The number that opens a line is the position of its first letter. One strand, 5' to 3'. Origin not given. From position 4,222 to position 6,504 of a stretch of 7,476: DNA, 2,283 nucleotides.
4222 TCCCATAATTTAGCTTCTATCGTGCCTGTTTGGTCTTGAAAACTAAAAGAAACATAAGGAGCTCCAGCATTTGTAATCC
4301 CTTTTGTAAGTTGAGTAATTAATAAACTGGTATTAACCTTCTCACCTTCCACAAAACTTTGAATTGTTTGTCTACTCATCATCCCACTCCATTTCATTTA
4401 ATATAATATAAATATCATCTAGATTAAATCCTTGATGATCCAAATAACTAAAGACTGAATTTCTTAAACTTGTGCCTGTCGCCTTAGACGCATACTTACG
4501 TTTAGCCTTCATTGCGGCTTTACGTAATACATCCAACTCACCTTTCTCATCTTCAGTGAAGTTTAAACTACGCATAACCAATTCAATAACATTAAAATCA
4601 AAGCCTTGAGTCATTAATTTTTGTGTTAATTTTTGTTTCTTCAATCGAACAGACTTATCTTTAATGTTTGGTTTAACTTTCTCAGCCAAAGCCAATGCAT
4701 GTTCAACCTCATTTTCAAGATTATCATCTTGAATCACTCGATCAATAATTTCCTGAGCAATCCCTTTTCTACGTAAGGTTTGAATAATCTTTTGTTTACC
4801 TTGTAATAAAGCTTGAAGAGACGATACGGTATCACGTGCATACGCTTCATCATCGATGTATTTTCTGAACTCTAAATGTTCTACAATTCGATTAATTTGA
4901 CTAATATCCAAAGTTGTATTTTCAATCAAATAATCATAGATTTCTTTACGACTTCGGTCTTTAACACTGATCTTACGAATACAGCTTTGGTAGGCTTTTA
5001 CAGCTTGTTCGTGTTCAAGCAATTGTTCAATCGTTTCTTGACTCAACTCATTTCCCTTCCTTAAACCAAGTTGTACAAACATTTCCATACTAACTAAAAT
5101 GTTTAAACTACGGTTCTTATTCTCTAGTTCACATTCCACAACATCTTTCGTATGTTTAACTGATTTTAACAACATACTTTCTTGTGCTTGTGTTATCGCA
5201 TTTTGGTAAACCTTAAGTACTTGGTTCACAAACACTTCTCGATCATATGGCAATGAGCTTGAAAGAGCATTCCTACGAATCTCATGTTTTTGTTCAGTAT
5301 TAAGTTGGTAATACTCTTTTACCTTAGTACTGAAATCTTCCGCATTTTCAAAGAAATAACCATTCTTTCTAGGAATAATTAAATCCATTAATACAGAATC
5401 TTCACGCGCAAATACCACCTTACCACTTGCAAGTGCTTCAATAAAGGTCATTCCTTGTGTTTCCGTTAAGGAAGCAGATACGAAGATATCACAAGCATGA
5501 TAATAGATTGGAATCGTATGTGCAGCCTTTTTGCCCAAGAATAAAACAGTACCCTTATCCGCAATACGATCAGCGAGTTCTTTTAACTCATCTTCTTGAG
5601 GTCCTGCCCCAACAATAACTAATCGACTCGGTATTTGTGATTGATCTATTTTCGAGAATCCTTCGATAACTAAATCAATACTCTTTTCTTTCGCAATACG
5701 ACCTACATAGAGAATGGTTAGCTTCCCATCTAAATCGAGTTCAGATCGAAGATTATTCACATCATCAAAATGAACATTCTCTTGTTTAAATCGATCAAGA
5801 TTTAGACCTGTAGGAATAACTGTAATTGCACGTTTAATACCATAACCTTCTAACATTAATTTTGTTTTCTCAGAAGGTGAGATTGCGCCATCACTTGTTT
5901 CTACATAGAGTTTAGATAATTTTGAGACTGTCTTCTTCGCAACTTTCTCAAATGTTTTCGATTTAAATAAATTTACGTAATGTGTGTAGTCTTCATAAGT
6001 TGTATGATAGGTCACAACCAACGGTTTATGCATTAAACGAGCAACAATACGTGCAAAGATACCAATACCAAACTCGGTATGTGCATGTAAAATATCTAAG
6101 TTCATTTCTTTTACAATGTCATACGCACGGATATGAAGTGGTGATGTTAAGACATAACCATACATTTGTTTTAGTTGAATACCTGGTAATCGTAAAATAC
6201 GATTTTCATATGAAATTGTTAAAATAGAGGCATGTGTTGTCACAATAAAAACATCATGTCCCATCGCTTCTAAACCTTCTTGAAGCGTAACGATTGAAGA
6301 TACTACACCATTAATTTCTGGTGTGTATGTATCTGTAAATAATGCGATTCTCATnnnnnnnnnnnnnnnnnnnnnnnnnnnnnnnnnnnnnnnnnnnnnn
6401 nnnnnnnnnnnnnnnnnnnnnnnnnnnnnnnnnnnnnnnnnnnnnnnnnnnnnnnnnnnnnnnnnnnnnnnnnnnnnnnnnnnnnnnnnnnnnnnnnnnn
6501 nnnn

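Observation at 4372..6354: In-frame fusion of a complete membrane-glycolipid-type GT4 glycosyltransferase with a complete RecX (RecA inhibitor)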

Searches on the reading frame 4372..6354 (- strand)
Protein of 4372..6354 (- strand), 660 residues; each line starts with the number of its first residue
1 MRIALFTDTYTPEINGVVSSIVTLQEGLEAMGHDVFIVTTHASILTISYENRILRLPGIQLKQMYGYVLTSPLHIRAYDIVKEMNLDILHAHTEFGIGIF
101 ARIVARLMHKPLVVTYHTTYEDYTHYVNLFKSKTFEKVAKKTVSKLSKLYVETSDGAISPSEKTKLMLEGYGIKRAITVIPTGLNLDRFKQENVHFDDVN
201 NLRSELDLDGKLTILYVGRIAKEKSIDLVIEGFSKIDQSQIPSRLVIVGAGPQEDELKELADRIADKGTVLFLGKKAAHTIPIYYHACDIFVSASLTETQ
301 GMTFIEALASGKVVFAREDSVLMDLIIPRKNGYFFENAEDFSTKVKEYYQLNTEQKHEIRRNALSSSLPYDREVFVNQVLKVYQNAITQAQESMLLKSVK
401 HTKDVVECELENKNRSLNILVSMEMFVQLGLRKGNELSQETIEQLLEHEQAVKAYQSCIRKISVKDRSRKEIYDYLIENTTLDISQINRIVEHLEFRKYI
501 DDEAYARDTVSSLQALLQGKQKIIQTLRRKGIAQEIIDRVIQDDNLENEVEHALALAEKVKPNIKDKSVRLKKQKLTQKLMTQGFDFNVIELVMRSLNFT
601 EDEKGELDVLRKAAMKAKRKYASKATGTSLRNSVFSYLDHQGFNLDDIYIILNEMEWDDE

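Call 3: search_protein_families(library=pfam, proteins=[window:4372-6354:-], max_evalue=0.01)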
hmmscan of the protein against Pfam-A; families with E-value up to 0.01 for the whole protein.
window:4372-6354:- (660 aa): 10 families
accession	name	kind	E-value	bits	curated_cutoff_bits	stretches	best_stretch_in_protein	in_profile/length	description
PF00534.26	Glycos_transf_1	-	1.1e-30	106.9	26.4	1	203-363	6-169/172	Glycosyl transferases group 1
PF13439.12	Glyco_transf_4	-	1.1e-26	94.3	28.5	1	14-188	1-170/170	Glycosyltransferase Family 4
PF13692.12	Glyco_trans_1_4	-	2.7e-23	83.2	27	1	213-348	3-139/142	Glycosyl transferases group 1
PF21981.2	RecX_HTH3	-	2e-13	50.7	26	1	547-593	1-47/48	RecX, third three-helix domain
PF21982.2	RecX_HTH1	-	4.9e-11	42.9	26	1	454-478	1-25/40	RecX, first three-helix domain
PF13579.12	Glyco_trans_4_4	-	1.1e-09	39.3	29.7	1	16-183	2-158/158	Glycosyl transferase 4-like domain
PF02631.22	RecX_HTH2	-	2e-08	34.8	26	1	501-540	1-41/42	RecX, second three-helix domain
PF13477.12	Glyco_trans_4_2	-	3.1e-06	27.8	23.4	1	26-124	18-113/139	Glycosyl transferase 4-like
PF13524.12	Glyco_trans_1_2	-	0.00051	20.5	25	1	273-364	32-126/144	Glycosyl transferase-like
PF20706.3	GT4-conflict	-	0.0065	15.9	26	0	205-323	191-317/385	Family 4 Glycosyltransferase in conflict systems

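Call 4: search_protein_families(library=ncbifam, proteins=[window:4372-6354:-], max_evalue=0.01)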
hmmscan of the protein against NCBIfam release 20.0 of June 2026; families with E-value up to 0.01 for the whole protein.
window:4372-6354:- (660 aa): 50 families (the best 25 are shown)
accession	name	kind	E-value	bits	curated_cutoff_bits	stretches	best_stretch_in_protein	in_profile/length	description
NF049988.1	MGlcDAGSynMgs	equivalog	2.6e-80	270.7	400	1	1-396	1-397/398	alpha-monoglucosyldiacylglycerol synthase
NF010733.0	PRK14135.1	equivalog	6.6e-46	157.1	240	1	398-656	9-264/267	recombination regulator RecX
NF001058.0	PRK00117.4-1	equivalog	6.1e-27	95.1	194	2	416-601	26-211/214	recombination regulator RecX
NF053513.1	Gtran_IagA_BgsA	equivalog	3.6e-24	85.4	460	1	80-368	38-317/333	LTA glycolipid anchor biosynthesis glycosyltransferase, IagA/BgsA family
TIGR04063.1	stp3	hypoth_equivalog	4.8e-24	85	442.05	1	71-364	78-372/397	TIGR04063 family PEP-CTERM/XrtA system glycosyltransferase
TIGR03999.1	thiol_BshA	equivalog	5.5e-23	81.5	273.7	1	73-387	72-374/375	N-acetyl-alpha-D-glucosaminyl L-malate synthase BshA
NF047684.1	TeichurnBiosyTuaC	equivalog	1.2e-21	77.1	550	1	82-356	105-359/391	teichuronic acid biosynthesis protein TuaC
NF053787.1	GlcN_PG_synth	equivalog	4.6e-19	68.5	480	1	3-386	3-359/361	N-acetylglucosaminyl phosphatidylglycerol synthase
TIGR04157.1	glyco_rSAM_CFB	subfamily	6.6e-16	58.3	400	1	136-333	153-346/406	TIGR04157 family glycosyltransferase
NF010732.0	PRK14134.1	equivalog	3.3e-15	56.5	351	1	416-606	25-215/283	recombination regulator RecX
NF012028.0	PRK15484.1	subfamily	4e-15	55.8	618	1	157-363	143-354/380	lipopolysaccharide N-acetylglucosaminyltransferase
TIGR03088.1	stp2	hypoth_equivalog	4.8e-15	55.5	409.05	1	177-385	162-372/374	TIGR03088 family PEP-CTERM/XrtA system glycosyltransferase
NF001063.0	PRK00117.5-3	equivalog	5.5e-15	55.6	186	1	447-602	6-158/165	recombination regulator RecX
NF001057.0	PRK00117.3-3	equivalog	6.4e-15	55.6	146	1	452-595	3-144/151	recombination regulator RecX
NF046085.1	XrtY_assoc_Gly1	equivalog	7.7e-15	54.6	400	1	82-387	94-385/387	XrtY-associated glycosyltransferase XYAG1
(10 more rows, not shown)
